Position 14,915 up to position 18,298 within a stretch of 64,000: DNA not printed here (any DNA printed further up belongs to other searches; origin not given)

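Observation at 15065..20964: Tandem giant (1027 and 937 aa) proline-free E/K-rich coiled-coil proteins with a periodic L-x3-Y-E-x-K motif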

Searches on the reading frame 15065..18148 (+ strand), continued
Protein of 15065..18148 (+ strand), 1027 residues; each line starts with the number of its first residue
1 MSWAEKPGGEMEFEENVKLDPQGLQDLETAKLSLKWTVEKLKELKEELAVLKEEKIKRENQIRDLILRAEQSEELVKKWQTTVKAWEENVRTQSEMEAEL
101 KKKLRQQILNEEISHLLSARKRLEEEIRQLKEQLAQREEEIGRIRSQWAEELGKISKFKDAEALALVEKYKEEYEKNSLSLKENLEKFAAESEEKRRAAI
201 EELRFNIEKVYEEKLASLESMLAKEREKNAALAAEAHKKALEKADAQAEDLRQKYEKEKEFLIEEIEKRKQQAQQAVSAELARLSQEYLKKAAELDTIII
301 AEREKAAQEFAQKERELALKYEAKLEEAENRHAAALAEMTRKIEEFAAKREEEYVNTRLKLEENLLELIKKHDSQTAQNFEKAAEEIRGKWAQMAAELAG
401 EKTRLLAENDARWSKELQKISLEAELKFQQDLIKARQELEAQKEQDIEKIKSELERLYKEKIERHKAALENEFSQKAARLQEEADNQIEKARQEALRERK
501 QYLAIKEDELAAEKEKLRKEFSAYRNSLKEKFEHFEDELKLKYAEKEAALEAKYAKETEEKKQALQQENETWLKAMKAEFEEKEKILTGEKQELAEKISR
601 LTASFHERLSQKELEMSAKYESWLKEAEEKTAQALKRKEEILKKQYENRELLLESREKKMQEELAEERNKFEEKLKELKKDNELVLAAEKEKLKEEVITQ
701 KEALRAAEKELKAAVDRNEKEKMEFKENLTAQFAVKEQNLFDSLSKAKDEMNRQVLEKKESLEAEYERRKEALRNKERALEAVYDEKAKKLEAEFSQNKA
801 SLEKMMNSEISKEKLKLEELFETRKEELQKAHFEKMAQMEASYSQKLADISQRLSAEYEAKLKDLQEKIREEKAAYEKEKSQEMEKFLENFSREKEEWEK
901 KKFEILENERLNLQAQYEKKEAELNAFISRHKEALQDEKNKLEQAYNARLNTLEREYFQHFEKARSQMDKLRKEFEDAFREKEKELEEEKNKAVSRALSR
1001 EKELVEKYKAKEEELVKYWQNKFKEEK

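Call 46: search_protein_representatives(alignment_id=A1)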
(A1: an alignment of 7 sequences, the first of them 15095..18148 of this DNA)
Query: 7 sequences, 1040 profile positions. Proteins with E-value up to 0.001 (for the whole library): 77; up to 1e-10: 41; up to 1e-30: 17. The best 77 are listed.
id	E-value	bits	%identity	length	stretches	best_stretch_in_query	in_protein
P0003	0.0e+00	1527.4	-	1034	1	1-1039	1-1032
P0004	0.0e+00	1479.1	-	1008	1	15-1040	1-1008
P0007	1.9e-258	876.8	-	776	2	1-524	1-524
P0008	2.5e-94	333.4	-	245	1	1-238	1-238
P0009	3.1e-85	303.4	-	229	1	1-194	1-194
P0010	4.8e-80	286.2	-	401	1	604-995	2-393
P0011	7.9e-61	222.5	-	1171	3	7-197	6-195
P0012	1.7e-48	181.7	-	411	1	601-951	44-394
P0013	1.2e-47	178.9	-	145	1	1-99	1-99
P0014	1.9e-44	168.3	-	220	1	829-1039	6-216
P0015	1.2e-40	155.7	-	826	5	6-206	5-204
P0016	1.0e-38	149.3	-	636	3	4-196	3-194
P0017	2.4e-35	138.2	-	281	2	5-185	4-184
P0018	1.3e-32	129.1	-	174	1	1-82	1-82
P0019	2.4e-32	128.2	-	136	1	870-993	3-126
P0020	6.9e-32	126.7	-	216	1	7-217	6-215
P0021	9.5e-31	123.0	-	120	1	4-113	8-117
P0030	1.3e-20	89.4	-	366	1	4-303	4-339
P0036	1.5e-15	72.7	-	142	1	4-140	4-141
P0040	3.1e-14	68.3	-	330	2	6-178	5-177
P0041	5.1e-14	67.6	-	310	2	779-1015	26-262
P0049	2.9e-09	51.9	-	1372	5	12-56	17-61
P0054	1.0e-06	43.4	-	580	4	9-56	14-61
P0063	2.5e-05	38.8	-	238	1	8-196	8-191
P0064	3.5e-05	38.3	-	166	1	7-137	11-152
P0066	4.3e-05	38.0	-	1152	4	7-92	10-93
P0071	2.6e-04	35.4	-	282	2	807-1015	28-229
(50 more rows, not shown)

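Call 48: list_cluster_members(proteins=[window:15065-18145:+, window:15095-18145:+, window:18151-20961:+, P0011, P0049, P0066, P0054, P0016, P0030, P0040])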
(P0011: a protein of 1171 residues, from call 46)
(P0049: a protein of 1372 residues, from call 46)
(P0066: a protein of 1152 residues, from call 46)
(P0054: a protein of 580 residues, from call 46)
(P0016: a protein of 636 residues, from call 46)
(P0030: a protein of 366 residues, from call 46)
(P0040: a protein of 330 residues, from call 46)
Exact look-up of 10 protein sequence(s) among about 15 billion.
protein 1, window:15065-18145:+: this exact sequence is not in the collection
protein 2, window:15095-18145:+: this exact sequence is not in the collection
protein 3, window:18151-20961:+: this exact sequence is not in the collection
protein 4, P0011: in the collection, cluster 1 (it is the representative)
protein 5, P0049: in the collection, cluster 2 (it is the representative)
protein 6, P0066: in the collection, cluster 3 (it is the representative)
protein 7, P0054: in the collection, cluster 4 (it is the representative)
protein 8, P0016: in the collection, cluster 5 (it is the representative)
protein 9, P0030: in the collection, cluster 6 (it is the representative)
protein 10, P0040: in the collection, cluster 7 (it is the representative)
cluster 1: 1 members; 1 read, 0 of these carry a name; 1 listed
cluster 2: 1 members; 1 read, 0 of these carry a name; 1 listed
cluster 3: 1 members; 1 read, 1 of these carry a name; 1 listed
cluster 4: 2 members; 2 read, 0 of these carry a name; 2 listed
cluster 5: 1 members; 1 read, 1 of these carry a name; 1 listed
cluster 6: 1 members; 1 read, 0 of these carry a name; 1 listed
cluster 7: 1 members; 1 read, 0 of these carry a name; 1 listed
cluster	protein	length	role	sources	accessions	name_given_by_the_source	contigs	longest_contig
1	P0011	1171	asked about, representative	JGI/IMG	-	-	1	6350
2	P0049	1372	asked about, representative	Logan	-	-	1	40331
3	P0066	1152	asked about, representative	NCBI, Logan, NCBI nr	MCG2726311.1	MAG: hypothetical protein L6420_08700 [Elusimicrobia bacterium] | hypothetical protein [Elusimicrobiota bacterium]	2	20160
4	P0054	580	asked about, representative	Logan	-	-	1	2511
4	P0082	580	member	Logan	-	-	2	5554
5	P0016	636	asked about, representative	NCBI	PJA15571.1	MAG: hypothetical protein COX66_09840, partial [Elusimicrobia bacterium ...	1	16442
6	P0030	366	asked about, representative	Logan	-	-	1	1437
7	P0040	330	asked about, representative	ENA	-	-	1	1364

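Call 50: find_encoding_contigs(protein=P0066, flank=8000, max_places=2)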
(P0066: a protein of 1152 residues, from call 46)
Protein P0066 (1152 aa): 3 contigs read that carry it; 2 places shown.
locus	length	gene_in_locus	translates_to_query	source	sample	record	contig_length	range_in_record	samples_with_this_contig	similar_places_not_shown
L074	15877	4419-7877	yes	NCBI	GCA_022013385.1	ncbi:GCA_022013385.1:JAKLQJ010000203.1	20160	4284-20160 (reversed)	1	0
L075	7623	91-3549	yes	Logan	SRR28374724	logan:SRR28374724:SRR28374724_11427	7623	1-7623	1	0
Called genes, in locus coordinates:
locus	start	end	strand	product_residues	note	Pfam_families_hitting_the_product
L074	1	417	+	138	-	?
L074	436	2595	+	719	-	PF00041:fn3 (faint), PF13585:CHU_C (weak)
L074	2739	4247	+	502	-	-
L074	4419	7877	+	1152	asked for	-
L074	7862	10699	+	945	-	PF24161:CCDC39 (weak), PF00512:HisKA (weak), PF02518:HATPase_c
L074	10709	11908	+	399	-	PF00072:Response_reg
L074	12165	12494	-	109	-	-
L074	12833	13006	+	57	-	-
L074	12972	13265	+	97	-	PF00936:BMC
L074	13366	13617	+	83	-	-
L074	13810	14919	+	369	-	PF01628:HrcA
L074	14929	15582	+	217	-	PF01025:GrpE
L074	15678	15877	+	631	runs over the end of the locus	PF00012:HSP70, PF06723:MreB_Mbl, PF00012:HSP70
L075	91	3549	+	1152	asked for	-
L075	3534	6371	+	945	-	PF00512:HisKA (weak), PF02518:HATPase_c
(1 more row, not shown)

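Call 51: find_encoding_contigs(protein=P0049, flank=8000, max_places=2)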
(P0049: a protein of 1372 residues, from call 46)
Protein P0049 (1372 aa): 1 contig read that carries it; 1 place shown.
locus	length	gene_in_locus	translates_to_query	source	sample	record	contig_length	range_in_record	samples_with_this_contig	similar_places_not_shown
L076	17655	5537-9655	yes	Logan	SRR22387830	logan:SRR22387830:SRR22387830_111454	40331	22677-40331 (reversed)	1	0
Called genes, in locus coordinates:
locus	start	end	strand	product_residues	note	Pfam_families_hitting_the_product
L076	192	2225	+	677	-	-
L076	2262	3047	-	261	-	PF01061:ABC2_membrane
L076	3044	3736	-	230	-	PF00005:ABC_tran, PF13304:AAA_21 (weak)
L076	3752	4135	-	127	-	PF00072:Response_reg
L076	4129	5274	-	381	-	PF13487:HD_5, PF01966:HD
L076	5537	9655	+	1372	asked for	-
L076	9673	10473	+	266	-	-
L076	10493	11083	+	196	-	-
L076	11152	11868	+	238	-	PF02563:Poly_export, PF22461:SLBB_2, PF10531:SLBB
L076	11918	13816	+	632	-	PF02706:Wzz, PF13614:AAA_31 (faint), PF13807:GNVR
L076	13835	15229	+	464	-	PF04932:Wzy_C (weak)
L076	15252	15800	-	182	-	PF08241:Methyltransf_11, PF08242:Methyltransf_12 (faint), PF13489:Methyltransf_23 (weak), PF13847:Methyltransf_31 (faint)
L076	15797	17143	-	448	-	PF04413:Glycos_transf_N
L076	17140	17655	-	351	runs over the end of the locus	PF03102:NeuB, PF08666:SAF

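Call 65: list_cluster_members(proteins=[P0007, P0008, P0009, P0015, P0017, P0020, P0021, P0036, P0063, P0064])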
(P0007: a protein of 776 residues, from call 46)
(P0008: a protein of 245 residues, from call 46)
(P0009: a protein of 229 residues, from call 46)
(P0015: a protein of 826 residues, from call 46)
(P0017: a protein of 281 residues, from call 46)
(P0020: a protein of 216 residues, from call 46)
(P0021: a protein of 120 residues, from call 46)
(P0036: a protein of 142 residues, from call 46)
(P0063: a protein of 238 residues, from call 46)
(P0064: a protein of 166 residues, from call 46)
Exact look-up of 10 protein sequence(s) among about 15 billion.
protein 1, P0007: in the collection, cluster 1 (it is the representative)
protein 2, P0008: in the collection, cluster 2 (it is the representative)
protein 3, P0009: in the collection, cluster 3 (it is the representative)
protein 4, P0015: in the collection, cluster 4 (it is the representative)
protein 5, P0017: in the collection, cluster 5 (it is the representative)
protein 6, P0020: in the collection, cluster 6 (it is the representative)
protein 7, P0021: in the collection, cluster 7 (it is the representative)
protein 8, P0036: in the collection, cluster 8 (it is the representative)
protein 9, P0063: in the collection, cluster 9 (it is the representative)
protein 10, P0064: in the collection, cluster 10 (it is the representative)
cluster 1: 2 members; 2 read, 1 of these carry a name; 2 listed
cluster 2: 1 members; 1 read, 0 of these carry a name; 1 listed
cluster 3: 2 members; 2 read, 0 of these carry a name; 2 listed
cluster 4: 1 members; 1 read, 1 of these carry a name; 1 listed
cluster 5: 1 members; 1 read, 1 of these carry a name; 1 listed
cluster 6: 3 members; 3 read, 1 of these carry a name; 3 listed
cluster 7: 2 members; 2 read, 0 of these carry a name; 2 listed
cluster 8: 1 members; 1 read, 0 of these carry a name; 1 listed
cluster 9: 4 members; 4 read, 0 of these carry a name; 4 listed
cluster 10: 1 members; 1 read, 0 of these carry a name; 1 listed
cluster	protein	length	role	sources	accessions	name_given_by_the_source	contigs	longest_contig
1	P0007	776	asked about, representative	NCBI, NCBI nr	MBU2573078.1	MAG: hypothetical protein KKH28_03255, partial [Elusimicrobia bacterium] | hypothetical protein [Elusimicrobiota bacterium]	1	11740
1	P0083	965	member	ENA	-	-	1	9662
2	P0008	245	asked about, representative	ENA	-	-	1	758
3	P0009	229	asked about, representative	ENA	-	-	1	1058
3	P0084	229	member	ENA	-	-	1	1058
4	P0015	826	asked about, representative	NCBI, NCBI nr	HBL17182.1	MAG TPA: hypothetical protein DD417_10670 [Elusimicrobia bacterium] | hypothetical protein [Elusimicrobiota bacterium]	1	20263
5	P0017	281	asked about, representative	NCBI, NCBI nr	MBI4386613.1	MAG: hypothetical protein HY551_04465, partial [Elusimicrobia bacterium] | hypothetical protein [Elusimicrobiota bacterium]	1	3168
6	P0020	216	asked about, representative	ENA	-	-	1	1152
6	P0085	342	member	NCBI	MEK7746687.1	MAG: hypothetical protein AAB576_08480, partial [Elusimicrobiota bacterium]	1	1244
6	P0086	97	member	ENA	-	-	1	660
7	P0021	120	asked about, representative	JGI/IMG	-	-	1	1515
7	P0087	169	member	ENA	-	-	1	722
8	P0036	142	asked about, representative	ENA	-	-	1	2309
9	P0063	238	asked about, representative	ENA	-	-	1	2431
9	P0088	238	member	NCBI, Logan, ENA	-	-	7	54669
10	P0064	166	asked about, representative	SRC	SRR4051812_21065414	-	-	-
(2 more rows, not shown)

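Call 66: search_protein_families(library=padloc, proteins=[window:15095-18148:+], max_evalue=0.01)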
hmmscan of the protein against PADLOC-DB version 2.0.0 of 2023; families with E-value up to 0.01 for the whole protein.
window:15095-18148:+ (1017 aa): 0 families

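Call 67: search_protein_families(library=phrogs, proteins=[window:15095-18148:+], max_evalue=0.01)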
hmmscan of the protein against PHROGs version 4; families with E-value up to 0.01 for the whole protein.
window:15095-18148:+ (1017 aa): 0 families

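Call 69: find_encoding_contigs(protein=P0088, flank=8000, max_places=3)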
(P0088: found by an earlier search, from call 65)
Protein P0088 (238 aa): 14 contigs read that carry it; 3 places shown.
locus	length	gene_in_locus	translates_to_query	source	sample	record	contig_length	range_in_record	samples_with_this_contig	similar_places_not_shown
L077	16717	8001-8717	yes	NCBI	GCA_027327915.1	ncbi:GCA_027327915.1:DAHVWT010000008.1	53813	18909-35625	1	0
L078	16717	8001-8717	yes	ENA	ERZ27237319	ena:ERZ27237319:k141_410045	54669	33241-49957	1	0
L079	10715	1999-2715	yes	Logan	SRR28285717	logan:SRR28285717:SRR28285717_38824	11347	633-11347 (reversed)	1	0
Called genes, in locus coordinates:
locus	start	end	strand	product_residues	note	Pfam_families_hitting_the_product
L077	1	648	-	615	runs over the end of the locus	PF13584:BatD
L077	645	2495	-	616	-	PF00092:VWA, PF13519:VWA_2, PF13174:TPR_6 (faint), PF13371:TPR_9 (faint), PF13432:TPR_16, PF00515:TPR_1 (weak), PF07719:TPR_2 (weak), PF13414:TPR_11 (weak), +3 more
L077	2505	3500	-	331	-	PF00092:VWA, PF13519:VWA_2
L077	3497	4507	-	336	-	-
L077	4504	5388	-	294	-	PF01882:DUF58, PF13519:VWA_2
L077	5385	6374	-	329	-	PF00493:MCM (weak), PF20030:bpMoxR, PF07726:AAA_3, PF07728:AAA_5, PF17863:AAA_lid_2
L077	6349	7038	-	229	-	PF02985:HEAT (faint), PF13646:HEAT_2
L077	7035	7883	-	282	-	PF13230:GATase_4, PF13522:GATase_6 (weak)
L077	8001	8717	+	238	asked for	-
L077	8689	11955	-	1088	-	PF00580:UvrD-helicase, PF13245:AAA_19, PF13361:UvrD_C, PF13538:UvrD_C_2 (weak), PF12705:PDDEXK_1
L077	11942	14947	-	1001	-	PF12705:PDDEXK_1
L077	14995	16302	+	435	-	PF13393:tRNA-synt_His, PF03129:HGTP_anticodon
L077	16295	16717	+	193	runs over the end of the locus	-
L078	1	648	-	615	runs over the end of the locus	PF13584:BatD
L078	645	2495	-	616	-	PF00092:VWA, PF13519:VWA_2, PF13174:TPR_6 (faint), PF13371:TPR_9 (faint), PF13432:TPR_16, PF00515:TPR_1 (weak), PF07719:TPR_2 (weak), PF13414:TPR_11 (weak), +3 more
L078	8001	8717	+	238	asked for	-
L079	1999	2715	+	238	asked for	-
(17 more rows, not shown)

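Call 72: search_protein_families(library=pfam, proteins=[P0054, P0066, P0049, P0063, P0011, L074:7862-10696:+], max_evalue=0.01)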
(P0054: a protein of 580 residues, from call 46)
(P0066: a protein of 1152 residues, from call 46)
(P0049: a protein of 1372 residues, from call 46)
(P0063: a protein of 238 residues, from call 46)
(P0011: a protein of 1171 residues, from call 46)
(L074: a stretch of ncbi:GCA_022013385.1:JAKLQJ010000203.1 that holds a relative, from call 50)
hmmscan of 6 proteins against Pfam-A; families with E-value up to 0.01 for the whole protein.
P0054 (580 aa): 1 family
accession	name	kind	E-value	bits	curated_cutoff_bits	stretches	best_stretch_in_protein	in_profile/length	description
PF02518.31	HATPase_c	-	1.2e-21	77.7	26.4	1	474-579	2-109/111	Histidine kinase-, DNA gyrase B-, and HSP90-like ATPase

P0066 (1152 aa): 1 family
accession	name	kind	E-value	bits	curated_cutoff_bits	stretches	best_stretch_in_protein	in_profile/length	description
PF24319.2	DUF7491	-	0.0033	18.1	30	1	347-417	18-89/90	Coiled-coil region of unknown function (DUF7491)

P0049 (1372 aa): 1 family
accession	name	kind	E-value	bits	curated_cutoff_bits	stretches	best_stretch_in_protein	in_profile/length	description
PF21928.1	XLF_CC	-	0.0069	16.7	27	0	680-707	17-44/53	XLF protein coiled-coil region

P0063 (238 aa): 3 families
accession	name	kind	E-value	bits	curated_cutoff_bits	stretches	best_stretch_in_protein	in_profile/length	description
PF07544.18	Med9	-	0.00017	22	26.9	1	9-66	18-75/80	RNA polymerase II transcription mediator complex subunit 9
PF09602.15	PhaP_Bmeg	-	0.00086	19.7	28.3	0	22-69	49-95/168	Polyhydroxyalkanoic acid inclusion protein (PhaP_Bmeg)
PF07926.17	TPR_MLP1_2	-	0.007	16.8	36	1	49-141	2-96/129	TPR/MLP1/MLP2-like protein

P0011 (1171 aa): 0 families

L074:7862-10696:+ (945 aa): 2 families
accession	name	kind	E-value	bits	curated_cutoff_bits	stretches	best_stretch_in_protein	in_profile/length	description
PF02518.31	HATPase_c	-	3.9e-19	69.6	26.4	1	840-943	2-109/111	Histidine kinase-, DNA gyrase B-, and HSP90-like ATPase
PF00512.31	HisKA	-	1.6e-06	28.5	26.9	1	733-793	2-62/66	His Kinase A (phospho-acceptor) domain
